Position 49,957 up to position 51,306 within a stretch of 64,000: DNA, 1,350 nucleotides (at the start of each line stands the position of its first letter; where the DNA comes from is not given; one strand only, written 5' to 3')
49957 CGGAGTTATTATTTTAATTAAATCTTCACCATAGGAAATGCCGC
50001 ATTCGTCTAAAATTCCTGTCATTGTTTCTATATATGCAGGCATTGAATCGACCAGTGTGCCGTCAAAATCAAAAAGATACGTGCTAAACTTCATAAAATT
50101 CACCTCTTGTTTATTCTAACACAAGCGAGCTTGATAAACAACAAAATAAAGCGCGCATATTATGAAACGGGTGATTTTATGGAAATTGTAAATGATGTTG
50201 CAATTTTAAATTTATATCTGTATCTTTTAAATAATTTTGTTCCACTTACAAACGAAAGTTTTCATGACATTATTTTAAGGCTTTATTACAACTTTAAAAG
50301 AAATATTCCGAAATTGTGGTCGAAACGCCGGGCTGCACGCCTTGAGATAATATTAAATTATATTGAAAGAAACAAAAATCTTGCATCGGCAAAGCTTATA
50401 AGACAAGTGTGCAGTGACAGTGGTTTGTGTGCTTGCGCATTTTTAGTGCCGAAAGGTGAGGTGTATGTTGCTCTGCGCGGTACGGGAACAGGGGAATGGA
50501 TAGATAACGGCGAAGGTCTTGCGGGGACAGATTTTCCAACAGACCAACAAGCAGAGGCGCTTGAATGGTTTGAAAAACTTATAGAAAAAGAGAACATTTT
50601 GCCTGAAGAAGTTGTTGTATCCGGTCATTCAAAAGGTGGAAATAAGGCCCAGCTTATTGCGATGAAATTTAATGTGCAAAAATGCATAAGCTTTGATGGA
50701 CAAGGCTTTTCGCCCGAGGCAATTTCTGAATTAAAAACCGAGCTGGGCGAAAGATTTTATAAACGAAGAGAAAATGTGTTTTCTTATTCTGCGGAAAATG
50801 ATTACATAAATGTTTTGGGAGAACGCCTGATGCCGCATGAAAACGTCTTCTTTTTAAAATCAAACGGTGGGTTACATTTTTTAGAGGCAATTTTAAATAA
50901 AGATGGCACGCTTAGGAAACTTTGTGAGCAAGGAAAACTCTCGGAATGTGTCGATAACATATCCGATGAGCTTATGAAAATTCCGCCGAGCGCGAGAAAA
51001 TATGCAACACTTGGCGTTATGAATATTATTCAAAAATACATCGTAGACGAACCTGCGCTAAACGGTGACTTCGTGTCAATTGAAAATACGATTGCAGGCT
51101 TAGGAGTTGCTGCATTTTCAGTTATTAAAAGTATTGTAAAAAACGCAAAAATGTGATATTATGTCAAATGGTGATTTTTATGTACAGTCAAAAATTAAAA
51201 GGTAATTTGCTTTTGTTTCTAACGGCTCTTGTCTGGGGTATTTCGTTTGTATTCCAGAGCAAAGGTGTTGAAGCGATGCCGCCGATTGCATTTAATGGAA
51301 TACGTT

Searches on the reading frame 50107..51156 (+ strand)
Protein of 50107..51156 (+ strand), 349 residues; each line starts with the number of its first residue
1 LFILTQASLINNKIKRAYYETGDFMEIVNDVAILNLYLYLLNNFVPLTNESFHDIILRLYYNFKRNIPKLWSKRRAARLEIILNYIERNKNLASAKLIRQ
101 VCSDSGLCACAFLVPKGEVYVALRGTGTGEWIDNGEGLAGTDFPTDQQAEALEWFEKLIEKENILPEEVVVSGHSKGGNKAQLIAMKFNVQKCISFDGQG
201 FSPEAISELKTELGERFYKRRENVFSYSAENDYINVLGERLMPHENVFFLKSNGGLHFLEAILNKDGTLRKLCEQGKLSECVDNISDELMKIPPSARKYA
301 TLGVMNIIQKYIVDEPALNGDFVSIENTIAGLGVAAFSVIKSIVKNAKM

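Call 39: search_protein_families(library=pfam, proteins=[window:50107-51156:+], max_evalue=0.0001)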
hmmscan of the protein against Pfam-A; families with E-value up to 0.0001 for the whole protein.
window:50107-51156:+ (349 aa): 1 family
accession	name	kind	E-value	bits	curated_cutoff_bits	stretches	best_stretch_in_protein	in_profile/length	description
PF11187.14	Mbeg1-like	-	4.3e-08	33.3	21.1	1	107-208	27-131/224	Mbeg1-like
